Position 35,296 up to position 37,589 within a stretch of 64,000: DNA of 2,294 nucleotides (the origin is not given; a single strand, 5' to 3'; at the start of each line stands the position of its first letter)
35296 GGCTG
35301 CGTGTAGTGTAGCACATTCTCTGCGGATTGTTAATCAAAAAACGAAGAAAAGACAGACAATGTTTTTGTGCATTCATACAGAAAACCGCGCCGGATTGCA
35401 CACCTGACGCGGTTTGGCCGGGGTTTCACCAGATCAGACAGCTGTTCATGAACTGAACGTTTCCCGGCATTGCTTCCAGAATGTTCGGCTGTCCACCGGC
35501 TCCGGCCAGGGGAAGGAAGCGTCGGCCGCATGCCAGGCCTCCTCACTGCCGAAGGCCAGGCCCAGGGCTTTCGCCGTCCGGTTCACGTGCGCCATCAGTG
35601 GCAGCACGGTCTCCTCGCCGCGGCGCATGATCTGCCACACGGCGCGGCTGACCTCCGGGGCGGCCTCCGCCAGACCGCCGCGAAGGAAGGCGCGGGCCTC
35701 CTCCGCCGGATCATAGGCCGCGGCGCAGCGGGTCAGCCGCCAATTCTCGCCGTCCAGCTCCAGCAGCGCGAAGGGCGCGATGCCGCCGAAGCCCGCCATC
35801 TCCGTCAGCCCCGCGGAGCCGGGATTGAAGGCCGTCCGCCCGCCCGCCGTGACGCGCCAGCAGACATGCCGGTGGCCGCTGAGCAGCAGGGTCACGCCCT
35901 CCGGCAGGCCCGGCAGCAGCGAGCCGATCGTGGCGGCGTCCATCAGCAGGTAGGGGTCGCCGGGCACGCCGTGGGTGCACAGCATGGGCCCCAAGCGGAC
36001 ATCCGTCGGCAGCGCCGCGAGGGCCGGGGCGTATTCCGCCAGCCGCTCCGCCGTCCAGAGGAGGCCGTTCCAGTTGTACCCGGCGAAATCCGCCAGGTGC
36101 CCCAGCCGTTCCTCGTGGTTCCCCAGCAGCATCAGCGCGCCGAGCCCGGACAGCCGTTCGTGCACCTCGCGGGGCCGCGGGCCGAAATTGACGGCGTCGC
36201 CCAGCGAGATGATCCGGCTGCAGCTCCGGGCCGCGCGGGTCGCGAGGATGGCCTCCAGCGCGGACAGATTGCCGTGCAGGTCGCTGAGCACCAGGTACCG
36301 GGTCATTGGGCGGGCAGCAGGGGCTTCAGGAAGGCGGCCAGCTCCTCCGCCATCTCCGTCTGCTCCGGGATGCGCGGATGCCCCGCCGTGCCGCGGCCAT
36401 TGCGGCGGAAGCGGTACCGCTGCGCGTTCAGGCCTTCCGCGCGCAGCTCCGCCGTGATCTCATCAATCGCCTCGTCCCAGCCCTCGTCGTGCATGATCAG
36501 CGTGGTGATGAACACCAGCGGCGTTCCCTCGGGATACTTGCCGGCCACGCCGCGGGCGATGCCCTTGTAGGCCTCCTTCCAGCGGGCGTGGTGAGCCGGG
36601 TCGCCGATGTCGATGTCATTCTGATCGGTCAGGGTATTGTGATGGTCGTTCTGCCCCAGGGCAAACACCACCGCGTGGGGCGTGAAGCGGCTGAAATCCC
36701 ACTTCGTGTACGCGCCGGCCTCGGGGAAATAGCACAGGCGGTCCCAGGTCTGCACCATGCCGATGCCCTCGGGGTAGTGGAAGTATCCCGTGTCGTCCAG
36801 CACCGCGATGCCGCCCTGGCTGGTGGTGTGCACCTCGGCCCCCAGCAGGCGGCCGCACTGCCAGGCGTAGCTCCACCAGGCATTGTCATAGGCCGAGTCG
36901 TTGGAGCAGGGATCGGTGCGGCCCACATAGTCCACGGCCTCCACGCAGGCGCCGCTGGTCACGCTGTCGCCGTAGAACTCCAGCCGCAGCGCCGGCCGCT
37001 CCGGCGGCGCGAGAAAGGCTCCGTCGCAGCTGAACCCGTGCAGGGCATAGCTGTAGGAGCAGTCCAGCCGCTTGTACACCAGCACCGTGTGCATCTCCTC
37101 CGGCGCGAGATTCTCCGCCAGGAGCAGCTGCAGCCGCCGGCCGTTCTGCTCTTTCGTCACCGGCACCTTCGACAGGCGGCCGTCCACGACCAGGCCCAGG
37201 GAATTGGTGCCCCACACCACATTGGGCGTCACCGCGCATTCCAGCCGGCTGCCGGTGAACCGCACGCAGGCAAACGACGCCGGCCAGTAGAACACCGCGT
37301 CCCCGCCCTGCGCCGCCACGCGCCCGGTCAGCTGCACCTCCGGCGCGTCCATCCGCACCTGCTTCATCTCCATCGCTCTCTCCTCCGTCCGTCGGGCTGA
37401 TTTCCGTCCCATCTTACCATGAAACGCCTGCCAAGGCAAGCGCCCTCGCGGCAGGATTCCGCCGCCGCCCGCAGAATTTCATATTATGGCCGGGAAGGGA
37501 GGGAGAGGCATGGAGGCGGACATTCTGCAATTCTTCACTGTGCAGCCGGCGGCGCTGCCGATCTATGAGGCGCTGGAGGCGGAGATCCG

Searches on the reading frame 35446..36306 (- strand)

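Call 54: search_protein_families(library=pfam, proteins=[window:35446-36306:-], max_evalue=0.001)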
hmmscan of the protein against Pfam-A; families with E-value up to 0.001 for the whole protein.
window:35446-36306:- (286 aa): 2 families
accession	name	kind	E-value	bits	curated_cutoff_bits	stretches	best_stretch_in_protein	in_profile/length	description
PF00149.33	Metallophos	-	1.1e-10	42.7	21.5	1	3-114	2-116/191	Calcineurin-like phosphoesterase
PF12850.12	Metallophos_2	-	4.9e-10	40.1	27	1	4-170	3-140/154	Calcineurin-like phosphoesterase superfamily domain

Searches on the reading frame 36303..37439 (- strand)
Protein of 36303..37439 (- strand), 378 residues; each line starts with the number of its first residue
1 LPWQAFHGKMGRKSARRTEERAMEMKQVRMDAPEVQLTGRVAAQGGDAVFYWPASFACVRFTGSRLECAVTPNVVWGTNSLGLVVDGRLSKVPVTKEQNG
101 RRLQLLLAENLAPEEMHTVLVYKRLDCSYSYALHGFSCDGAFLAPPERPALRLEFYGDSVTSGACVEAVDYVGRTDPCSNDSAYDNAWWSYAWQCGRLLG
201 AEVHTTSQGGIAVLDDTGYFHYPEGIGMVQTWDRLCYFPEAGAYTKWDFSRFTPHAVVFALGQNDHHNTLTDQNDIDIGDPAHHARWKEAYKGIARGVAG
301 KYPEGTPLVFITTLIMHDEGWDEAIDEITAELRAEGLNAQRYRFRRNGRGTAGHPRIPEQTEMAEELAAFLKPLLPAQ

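Call 54: search_protein_families(library=pfam, proteins=[window:36303-37439:-], max_evalue=0.001)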
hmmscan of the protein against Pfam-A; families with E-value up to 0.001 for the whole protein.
window:36303-37439:- (378 aa): 1 family
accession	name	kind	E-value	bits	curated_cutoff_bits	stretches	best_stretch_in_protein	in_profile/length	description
PF17996.7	CE2_N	-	2.7e-14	53.6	27.9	1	38-146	2-108/108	Carbohydrate esterase 2 N-terminal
